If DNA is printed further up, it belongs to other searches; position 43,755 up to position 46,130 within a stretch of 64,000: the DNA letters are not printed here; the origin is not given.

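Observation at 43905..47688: Acetogen-style MetV-MetF coupled to a GltD-like flavoprotein carrying ferredoxin and MvhD domains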

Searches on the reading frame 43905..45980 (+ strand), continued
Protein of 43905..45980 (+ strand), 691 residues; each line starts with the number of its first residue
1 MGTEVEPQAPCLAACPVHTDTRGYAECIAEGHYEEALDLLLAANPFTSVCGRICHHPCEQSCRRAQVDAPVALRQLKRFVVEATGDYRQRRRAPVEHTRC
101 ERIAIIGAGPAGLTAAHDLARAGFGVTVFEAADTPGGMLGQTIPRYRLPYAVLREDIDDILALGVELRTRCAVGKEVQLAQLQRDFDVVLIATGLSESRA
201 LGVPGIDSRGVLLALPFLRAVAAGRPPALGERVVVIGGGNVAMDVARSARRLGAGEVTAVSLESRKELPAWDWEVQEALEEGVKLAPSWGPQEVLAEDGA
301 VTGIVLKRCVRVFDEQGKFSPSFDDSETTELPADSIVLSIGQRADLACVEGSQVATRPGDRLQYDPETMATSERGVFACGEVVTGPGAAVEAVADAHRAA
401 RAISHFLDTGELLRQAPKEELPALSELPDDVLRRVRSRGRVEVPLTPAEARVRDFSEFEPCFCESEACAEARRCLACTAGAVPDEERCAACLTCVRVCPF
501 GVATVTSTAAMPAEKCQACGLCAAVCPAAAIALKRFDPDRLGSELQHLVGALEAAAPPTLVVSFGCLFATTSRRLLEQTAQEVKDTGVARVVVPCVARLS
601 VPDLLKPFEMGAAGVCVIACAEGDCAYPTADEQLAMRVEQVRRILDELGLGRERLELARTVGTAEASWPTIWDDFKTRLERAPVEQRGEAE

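Call 46: search_protein_families(library=pfam, proteins=[L018:3372-4199:+, L018:4196-6856:+, L018:9553-11367:+, L018:11381-12496:+, L048:5428-6639:+, L048:9004-9720:+, L021:1005-2030:+, L021:4694-5239:+, L025:5104-6495:+, L048:4424-5434:+], max_evalue=0.0001)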
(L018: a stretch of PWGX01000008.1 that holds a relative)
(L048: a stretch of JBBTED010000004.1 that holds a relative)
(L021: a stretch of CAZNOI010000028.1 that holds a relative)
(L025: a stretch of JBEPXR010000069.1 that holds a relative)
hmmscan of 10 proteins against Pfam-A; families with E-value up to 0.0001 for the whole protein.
L018:3372-4199:+ (275 aa): 1 family
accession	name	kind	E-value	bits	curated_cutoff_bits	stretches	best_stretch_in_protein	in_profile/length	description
PF03618.20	Kinase-PPPase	-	2.5e-100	335.8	23.5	1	10-265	1-256/256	Kinase/pyrophosphorylase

L018:4196-6856:+ (886 aa): 3 families
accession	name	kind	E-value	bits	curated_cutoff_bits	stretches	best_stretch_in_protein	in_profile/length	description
PF02896.24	PEP-utilizers_C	-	1.1e-79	268.1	22.8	1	517-877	5-290/293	PEP-utilising enzyme, PEP-binding domain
PF01326.24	PPDK_N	-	2.1e-52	178.9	27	3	63-290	77-219/328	Pyruvate phosphate dikinase, AMP/ATP-binding domain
PF00391.29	PEP-utilizers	-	1.9e-23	82.2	23.1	1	420-501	3-72/72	PEP-utilising enzyme, mobile domain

L018:9553-11367:+ (604 aa): 7 families
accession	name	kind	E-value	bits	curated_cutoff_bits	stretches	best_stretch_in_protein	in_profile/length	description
PF08275.17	DNAG_N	-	1.8e-41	141.7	26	1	131-253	7-127/128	DNA primase catalytic core, N-terminal domain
PF01807.25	Zn_ribbon_DnaG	-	1.4e-36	124.7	24.9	1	6-101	2-97/98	CHC2 zinc finger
PF13155.12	Toprim_2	-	1.7e-22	80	22.1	1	264-349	1-88/88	Toprim-like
PF13662.12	Toprim_4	-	6.2e-17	62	25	1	263-336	3-83/85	Toprim domain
PF10410.14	DnaB_bind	-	1.2e-12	48.3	20.6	1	368-423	1-56/56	DnaB-helicase binding domain of primase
PF01751.28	Toprim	-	3.3e-12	46.9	23.1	1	264-336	3-93/96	Toprim domain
PF13362.12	Toprim_3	-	2.1e-07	31.7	27.2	1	264-355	3-95/95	Toprim domain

L018:11381-12496:+ (371 aa): 5 families
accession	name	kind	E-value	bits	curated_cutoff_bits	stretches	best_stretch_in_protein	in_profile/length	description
PF04539.22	Sigma70_r3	-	7.1e-31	106.6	25.3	1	217-293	1-77/78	Sigma-70 region 3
PF04542.20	Sigma70_r2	-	2.6e-24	85.2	24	1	138-208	1-71/71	Sigma-70 region 2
PF04545.22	Sigma70_r4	-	8.6e-23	80.1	24.1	1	306-359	1-50/50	Sigma-70, region 4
PF00140.25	Sigma70_r1_2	-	7.1e-18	64.7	22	1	100-132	1-33/34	Sigma-70 factor, region 1.2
PF03979.19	Sigma70_r1_1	-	1.2e-15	57.6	22.5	1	15-85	7-81/81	Sigma-70 factor, region 1.1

L048:5428-6639:+ (403 aa): 2 families
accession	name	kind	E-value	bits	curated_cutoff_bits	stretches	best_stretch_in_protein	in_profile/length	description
PF08240.17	ADH_N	-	1.2e-13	51.6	23.5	1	33-89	2-57/104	Alcohol dehydrogenase GroES-like domain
PF00107.32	ADH_zinc_N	-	3.1e-06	27.6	31.8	1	218-363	2-128/129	Zinc-binding dehydrogenase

L048:9004-9720:+ (238 aa): 1 family
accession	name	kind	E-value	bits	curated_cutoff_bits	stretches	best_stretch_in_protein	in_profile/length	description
PF01048.26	PNP_UDP_1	-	2.1e-41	142.3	25.1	1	13-203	1-201/233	Phosphorylase superfamily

L021:1005-2030:+ (341 aa): 4 families
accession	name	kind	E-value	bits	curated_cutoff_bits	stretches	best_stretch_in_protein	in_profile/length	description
PF09699.15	Paired_CXXCH_1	-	5.4e-16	58.4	20.6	1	40-75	6-39/41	Doubled CXXCH motif (Paired_CXXCH_1)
PF14537.11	Cytochrom_c3_2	-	5.3e-07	30.5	25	0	38-73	55-79/79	Cytochrome c3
PF14522.11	Cytochrome_C7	-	2.2e-06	27.8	24.8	0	37-78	10-54/67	Cytochrome c7 and related cytochrome c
PF22113.1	Mtrc-MtrF_II-IV_dom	-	2.2e-05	24.5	30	0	214-271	112-170/176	Outer membrane cytochrome MtrC/MtrF-like, domains II/IV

L021:4694-5239:+ (181 aa): 0 families

L025:5104-6495:+ (463 aa): 3 families
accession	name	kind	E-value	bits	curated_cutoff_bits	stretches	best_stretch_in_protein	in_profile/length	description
PF14821.11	Thr_synth_N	-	6.5e-30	103.5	25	1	2-79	1-79/79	Threonine synthase N terminus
PF00291.31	PALP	-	6.1e-16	59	35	1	99-314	28-224/295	Pyridoxal-phosphate dependent enzyme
PF24857.1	THR4_C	-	3.8e-13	49.8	27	1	387-456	1-82/85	Threonine synthase, C-terminal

L048:4424-5434:+ (336 aa): 4 families
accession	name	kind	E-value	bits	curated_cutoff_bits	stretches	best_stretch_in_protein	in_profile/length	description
PF08240.17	ADH_N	-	7.7e-30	103.7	23.5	1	24-131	2-104/104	Alcohol dehydrogenase GroES-like domain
PF00107.32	ADH_zinc_N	-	7e-24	84.7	31.8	1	170-298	2-128/129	Zinc-binding dehydrogenase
PF16912.11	Glu_dehyd_C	-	1e-15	58.2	34.9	1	137-335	3-210/211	Glucose dehydrogenase C-terminus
PF13602.12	ADH_zinc_N_2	-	4.4e-05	24.9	27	1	203-327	2-126/134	Zinc-binding dehydrogenase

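Call 57: search_protein_families(library=pfam, proteins=[L002:1758-3875:+, L002:3925-5808:-, L002:6353-6991:-, L002:10827-11222:+, L002:11294-12799:+, L002:13595-14818:+, L039:4719-6335:+, L039:6467-6913:+, L039:12683-13654:-, L039:13691-15166:-], max_evalue=0.00001)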
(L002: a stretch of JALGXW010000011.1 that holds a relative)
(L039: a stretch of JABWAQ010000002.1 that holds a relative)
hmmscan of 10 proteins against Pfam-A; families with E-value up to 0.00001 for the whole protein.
L002:1758-3875:+ (705 aa): 1 family
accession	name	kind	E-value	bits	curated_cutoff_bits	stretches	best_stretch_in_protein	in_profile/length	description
PF03747.19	ADP_ribosyl_GH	-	1.1e-46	160.3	26.2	1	14-307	2-286/287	ADP-ribosylglycohydrolase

L002:3925-5808:- (627 aa): 1 family
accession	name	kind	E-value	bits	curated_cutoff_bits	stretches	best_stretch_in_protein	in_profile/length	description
PF16126.11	DUF4838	-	5.3e-109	364.7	26.6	1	181-515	1-325/325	Domain of unknown function (DUF4838)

L002:6353-6991:- (212 aa): 0 families

L002:10827-11222:+ (131 aa): 1 family
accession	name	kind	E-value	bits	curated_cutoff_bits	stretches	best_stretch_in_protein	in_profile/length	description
PF00072.30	Response_reg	-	3.3e-26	92.1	30.2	1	10-126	1-110/111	Response regulator receiver domain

L002:11294-12799:+ (501 aa): 4 families
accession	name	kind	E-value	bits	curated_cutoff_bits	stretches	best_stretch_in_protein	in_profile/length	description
PF02518.31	HATPase_c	-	1e-21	77.9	26.4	1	396-499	4-109/111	Histidine kinase-, DNA gyrase B-, and HSP90-like ATPase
PF01590.32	GAF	-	4.2e-15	56.9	22.4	1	123-266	1-133/133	GAF domain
PF13185.12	GAF_2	-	1.2e-10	42.2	28.6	1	124-267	4-136/136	GAF domain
PF13492.12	GAF_3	-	2.3e-07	31.7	27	1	124-267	2-128/129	GAF domain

L002:13595-14818:+ (407 aa): 2 families
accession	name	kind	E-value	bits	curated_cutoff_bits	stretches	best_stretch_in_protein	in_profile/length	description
PF02518.31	HATPase_c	-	1.3e-15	58.2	26.4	1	302-406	2-109/111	Histidine kinase-, DNA gyrase B-, and HSP90-like ATPase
PF08448.16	PAS_4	-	2.7e-06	28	23.1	1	63-174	1-109/110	PAS fold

L039:4719-6335:+ (538 aa): 5 families
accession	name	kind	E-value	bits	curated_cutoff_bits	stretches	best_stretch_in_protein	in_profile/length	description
PF00890.30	FAD_binding_2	-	1e-103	348.2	20.4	1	25-395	1-414/414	FAD binding domain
PF02910.25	Succ_DH_flav_C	-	4.2e-16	59.5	20.8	1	445-535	3-102/130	Fumarate reductase flavoprotein C-term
PF07992.20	Pyr_redox_2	-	1.6e-09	38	26.1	0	25-128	2-87/291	Pyridine nucleotide-disulphide oxidoreductase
PF01266.30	DAO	-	1.4e-07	31.8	27.9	1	25-129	1-92/353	FAD dependent oxidoreductase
PF03486.20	HI0933_like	-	4e-07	30.2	50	0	25-52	2-30/244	HI0933-like protein Rossmann domain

L039:6467-6913:+ (148 aa): 1 family
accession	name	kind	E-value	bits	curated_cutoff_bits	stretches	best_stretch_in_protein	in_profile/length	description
PF01894.22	UPF0047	-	1.1e-38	132.3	27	1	31-144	1-116/117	Uncharacterised protein family UPF0047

L039:12683-13654:- (323 aa): 0 families

L039:13691-15166:- (491 aa): 3 families
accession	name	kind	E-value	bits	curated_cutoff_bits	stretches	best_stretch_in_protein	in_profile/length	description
PF02254.24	TrkA_N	-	4.9e-15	56.3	23.8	1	3-116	1-115/116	TrkA-N domain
PF02272.25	DHHA1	-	1e-11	45.7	25.9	1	359-439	2-84/102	DHHA1 domain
PF01368.27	DHH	-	8.3e-06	26.5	28.1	0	155-300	4-124/125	DHH family, N-terminal domain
